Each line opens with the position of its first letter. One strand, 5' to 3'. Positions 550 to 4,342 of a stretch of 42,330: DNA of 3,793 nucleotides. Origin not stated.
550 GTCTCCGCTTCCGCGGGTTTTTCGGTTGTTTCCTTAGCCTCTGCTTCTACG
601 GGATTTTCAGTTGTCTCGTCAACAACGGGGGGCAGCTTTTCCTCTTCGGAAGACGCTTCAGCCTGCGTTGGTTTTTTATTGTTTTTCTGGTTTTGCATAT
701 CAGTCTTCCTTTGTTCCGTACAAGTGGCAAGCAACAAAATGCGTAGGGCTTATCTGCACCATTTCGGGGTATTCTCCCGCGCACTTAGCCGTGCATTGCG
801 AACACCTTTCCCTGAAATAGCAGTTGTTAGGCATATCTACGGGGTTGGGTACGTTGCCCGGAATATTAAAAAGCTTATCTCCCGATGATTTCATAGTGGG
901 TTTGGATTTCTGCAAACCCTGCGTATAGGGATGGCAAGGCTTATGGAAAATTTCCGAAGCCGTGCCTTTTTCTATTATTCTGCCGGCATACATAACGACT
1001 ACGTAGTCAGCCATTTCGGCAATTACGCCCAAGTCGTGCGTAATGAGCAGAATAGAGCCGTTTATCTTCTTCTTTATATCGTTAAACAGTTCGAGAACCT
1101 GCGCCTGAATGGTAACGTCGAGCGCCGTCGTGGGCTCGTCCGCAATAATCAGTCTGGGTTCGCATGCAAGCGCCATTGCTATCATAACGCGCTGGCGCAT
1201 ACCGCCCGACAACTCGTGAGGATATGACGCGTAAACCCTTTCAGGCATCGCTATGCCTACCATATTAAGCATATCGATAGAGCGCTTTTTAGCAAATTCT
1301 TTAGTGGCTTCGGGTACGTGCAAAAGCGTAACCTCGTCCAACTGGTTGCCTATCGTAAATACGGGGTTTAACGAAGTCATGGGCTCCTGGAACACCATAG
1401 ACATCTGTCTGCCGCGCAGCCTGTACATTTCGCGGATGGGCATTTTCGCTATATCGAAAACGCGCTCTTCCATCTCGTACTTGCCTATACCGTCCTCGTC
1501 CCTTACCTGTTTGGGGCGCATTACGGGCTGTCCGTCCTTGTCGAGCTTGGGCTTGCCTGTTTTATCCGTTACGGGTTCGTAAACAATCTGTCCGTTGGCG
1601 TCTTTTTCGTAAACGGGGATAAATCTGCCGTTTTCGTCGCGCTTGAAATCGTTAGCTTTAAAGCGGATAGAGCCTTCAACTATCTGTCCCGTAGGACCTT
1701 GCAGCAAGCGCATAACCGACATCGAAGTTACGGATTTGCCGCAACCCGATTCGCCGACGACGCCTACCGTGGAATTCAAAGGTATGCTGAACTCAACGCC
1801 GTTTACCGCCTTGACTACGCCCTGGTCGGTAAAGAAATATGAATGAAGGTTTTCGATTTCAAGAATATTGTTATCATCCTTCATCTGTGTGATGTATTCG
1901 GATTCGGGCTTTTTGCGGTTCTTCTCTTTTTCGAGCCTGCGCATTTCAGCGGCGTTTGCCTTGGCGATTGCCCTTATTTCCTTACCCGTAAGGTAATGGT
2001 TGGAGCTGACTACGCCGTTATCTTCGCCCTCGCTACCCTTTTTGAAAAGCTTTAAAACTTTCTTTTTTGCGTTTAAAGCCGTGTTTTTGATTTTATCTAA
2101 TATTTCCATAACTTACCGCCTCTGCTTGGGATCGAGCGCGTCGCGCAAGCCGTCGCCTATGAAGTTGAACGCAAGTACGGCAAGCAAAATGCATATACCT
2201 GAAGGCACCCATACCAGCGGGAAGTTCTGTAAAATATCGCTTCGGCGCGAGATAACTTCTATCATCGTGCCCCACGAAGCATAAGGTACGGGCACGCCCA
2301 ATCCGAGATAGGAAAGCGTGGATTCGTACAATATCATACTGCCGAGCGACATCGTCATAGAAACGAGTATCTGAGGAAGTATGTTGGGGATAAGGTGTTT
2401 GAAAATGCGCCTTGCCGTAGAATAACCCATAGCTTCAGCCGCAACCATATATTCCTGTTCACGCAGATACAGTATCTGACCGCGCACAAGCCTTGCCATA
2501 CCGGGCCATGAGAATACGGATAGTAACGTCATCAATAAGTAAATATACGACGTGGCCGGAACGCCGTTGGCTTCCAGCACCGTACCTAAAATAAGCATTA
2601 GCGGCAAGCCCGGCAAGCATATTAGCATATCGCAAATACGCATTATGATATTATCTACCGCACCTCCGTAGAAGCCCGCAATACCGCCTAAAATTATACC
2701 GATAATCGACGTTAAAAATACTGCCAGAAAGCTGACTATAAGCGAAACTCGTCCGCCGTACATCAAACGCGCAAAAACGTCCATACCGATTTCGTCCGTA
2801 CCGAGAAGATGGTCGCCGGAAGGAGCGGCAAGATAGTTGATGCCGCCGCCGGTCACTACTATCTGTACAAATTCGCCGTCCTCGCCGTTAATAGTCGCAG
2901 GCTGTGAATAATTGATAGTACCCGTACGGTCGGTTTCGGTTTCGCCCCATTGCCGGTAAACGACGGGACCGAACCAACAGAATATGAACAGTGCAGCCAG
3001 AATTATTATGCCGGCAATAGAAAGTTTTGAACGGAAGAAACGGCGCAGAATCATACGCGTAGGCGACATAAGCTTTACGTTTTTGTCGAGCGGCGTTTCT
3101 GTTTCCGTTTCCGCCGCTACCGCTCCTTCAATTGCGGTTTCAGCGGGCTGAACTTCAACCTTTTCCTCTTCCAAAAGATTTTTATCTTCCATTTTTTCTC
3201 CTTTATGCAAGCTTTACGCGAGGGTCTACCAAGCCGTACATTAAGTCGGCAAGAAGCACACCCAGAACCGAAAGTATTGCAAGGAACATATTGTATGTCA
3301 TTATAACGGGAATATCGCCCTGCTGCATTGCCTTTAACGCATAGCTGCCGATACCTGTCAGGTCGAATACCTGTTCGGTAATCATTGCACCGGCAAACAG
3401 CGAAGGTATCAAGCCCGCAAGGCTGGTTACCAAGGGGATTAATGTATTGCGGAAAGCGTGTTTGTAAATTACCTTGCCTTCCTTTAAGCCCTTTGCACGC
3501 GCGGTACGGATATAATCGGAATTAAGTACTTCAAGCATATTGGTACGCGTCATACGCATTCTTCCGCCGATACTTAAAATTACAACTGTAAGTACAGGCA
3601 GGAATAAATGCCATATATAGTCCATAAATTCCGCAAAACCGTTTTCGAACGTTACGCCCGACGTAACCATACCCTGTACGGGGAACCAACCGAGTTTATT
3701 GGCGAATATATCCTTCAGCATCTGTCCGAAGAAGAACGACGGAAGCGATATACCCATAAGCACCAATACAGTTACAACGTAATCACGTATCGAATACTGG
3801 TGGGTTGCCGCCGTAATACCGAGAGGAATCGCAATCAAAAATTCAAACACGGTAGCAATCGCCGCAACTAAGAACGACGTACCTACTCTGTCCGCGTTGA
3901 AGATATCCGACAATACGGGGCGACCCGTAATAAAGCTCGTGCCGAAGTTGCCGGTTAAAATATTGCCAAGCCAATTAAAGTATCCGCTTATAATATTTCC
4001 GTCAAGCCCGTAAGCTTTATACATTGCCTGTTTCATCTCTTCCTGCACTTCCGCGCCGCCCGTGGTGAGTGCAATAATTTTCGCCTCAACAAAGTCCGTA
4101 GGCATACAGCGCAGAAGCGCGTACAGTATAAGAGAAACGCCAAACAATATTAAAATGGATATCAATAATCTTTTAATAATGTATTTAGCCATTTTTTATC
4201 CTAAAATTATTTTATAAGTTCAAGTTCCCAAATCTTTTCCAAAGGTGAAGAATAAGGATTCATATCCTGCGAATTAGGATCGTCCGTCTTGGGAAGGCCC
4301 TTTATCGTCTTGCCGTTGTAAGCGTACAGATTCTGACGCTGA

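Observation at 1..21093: Cell-envelope protease, two orphan lipoproteins and an Opp transporter arranged as one ~21-kb co-directional unit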

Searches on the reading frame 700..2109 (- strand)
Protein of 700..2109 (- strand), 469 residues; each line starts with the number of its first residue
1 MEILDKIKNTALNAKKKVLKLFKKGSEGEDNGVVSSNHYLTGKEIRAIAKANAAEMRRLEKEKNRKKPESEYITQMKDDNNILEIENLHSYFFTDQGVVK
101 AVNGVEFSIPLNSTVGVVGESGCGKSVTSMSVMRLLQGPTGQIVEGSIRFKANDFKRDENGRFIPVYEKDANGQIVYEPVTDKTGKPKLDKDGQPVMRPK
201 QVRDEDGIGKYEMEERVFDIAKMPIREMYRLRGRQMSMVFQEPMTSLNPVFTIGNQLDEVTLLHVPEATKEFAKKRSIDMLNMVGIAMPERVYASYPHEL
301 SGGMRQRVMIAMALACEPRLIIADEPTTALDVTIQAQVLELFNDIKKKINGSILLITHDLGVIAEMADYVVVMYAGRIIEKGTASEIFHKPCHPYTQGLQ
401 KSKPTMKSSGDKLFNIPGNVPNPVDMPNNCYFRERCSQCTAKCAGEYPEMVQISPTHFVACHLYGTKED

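Call 4: search_protein_families(library=pfam, proteins=[window:700-2109:-], max_evalue=0.01)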
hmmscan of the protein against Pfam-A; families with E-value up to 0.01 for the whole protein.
window:700-2109:- (469 aa): 4 families
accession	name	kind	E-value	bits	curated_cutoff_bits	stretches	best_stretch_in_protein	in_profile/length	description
PF00005.33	ABC_tran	-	4e-23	83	25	2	227-328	52-137/137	ABC transporter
PF08352.17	oligo_HPY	-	2.4e-18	66.7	27.1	1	379-443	1-65/65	Oligopeptide/dipeptide transporter, C-terminal region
PF13304.12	AAA_21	-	0.00076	20.1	27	1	297-363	235-303/304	AAA domain, putative AbiEii toxin, Type IV TA system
PF02463.25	SMC_N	-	0.0027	17.6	40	0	85-373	135-212/220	RecF/RecN/SMC N terminal domain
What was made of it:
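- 700..2109 (-): OppD-type ATPase (469 aa). It has an ~85-aa N-terminal extension and a ~75-aa insertion between Walker A (residue 119) and the signature motif (residue 300). ABC_tran in two stretches plus oligo_HPY (call 4).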

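Call 55: search_protein_families(library=ncbifam, proteins=[window:700-2109:-], max_evalue=0.01)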
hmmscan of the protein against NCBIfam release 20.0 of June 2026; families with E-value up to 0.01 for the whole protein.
window:700-2109:- (469 aa): 189 families (the best 25 are shown)
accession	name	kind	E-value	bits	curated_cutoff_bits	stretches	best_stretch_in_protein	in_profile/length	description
NF007010.1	PRK09473.1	subfamily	1.8e-100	335.8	575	2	219-463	71-313/318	oligopeptide ABC transporter ATP-binding protein OppD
NF008246.0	PRK11022.1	equivalog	1.3e-93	313.7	541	2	219-463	74-316/326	dipeptide ABC transporter ATP-binding protein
NF043079.1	MMSYN1_0167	equivalog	4.1e-90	303.1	740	2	224-463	296-534/561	oligopeptide ABC transporter ATP-binding protein OppD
NF007613.0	PRK10261.1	equivalog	8.1e-81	272.3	1077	2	215-406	85-275/623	glutathione ABC transporter ATP-binding protein GsiA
NF008453.0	PRK11308.1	subfamily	4.4e-77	259.6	408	2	226-464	91-326/334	dipeptide ABC transporter ATP-binding protein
NF011713.0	PRK15134.1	equivalog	1.1e-75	255.3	834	2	227-407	85-264/529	microcin C ABC transporter ATP-binding protein YejF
TIGR02770.1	nickel_nikD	equivalog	1e-72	244.2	318.7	2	222-400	51-226/230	nickel import ATP-binding protein NikD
NF011659.0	PRK15079.1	equivalog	1.4e-72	244.2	540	2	229-462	96-329/334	murein tripeptide/oligopeptide ABC transporter ATP binding protein OppF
NF047576.1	opine_ATP_CntF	equivalog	1.2e-68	231.2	385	2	219-408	70-258/264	staphylopine uptake ABC transporter ATP-binding protein CntF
NF047578.1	opine_ATP_CntD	equivalog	9.2e-68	228.4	380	2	219-409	70-259/266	staphylopine uptake ABC transporter ATP-binding protein CntD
NF043071.1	DppF_dipep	equivalog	1.9e-63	214.9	660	2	228-462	94-325/331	dipeptide ABC transporter ATP-binding subunit DppF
NF011674.0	PRK15093.1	equivalog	1.4e-58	198.6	627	2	218-463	73-323/330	putrescine export ABC transporter ATP-binding protein SapD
NF043078.1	MMSYN1_0168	equivalog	2.2e-47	162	800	2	274-403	470-597/649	oligopeptide ABC transporter ATP-binding protein OppF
TIGR02769.1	nickel_nikE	equivalog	3.5e-40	138.2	332.55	2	219-401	74-251/265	nickel import ATP-binding protein NikE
NF007739.0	PRK10419.1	subfamily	3.4e-38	131.7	354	2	220-387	76-239/268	nickel ABC transporter ATP-binding protein NikE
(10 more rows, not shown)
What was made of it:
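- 700..2109 (-): NCBIfam OppD 335.8 bits, below the 575 cut-off (call 55).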

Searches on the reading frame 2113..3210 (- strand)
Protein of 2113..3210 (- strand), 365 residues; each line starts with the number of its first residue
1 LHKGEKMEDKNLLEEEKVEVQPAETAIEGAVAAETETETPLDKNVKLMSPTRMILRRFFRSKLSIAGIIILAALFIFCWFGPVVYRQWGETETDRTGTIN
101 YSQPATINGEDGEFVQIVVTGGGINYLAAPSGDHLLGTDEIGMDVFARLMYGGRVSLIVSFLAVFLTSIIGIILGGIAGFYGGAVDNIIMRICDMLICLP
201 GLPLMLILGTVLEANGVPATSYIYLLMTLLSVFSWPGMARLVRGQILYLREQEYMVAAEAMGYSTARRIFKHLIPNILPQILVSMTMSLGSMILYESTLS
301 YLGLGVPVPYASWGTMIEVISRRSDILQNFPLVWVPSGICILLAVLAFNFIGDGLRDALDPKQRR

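Call 4: search_protein_families(library=pfam, proteins=[window:2113-3210:-], max_evalue=0.01)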
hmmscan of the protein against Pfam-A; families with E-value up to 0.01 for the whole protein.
window:2113-3210:- (365 aa): 2 families
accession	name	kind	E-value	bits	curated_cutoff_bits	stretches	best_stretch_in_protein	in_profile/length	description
PF00528.27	BPD_transp_1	-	4e-34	118.4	26.4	1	171-365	1-184/184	Binding-protein-dependent transport system inner membrane component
PF12911.12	OppC_N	-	1.9e-08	34.5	23.9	1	49-86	1-40/53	N-terminal TM domain of oligopeptide transport permease C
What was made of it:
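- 2113..3192 (-): OppC-type permease (359 aa from the ATG at 3192, which is preceded by AGGAG). OppC_N and BPD_transp_1 (call 4).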

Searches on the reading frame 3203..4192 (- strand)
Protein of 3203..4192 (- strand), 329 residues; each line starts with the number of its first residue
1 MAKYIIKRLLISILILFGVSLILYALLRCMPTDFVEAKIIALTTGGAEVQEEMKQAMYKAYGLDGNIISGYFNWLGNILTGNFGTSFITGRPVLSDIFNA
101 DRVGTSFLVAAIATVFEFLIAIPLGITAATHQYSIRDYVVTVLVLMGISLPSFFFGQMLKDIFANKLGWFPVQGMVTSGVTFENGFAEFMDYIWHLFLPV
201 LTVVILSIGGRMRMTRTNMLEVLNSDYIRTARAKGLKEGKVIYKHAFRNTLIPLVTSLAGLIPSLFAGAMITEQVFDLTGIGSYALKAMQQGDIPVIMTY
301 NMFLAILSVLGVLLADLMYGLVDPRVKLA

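Call 4: search_protein_families(library=pfam, proteins=[window:3203-4192:-], max_evalue=0.01)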
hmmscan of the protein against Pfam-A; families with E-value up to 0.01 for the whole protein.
window:3203-4192:- (329 aa): 3 families
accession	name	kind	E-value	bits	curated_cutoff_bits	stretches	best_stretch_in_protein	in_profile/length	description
PF00528.27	BPD_transp_1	-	4.9e-36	124.6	26.4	1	121-327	1-183/184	Binding-protein-dependent transport system inner membrane component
PF19300.4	BPD_transp_1_N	-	8.7e-08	32.8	23.8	1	1-84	1-78/114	Binding-prot-dependent transport system membrane comp, N-term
PF02687.27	FtsX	-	0.0081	16.6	25.5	1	226-315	28-103/120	FtsX-like permease C-terminal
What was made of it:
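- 3203..4192 (-): OppB-type permease (329 aa). BPD_transp_1 and BPD_transp_1_N (call 4).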
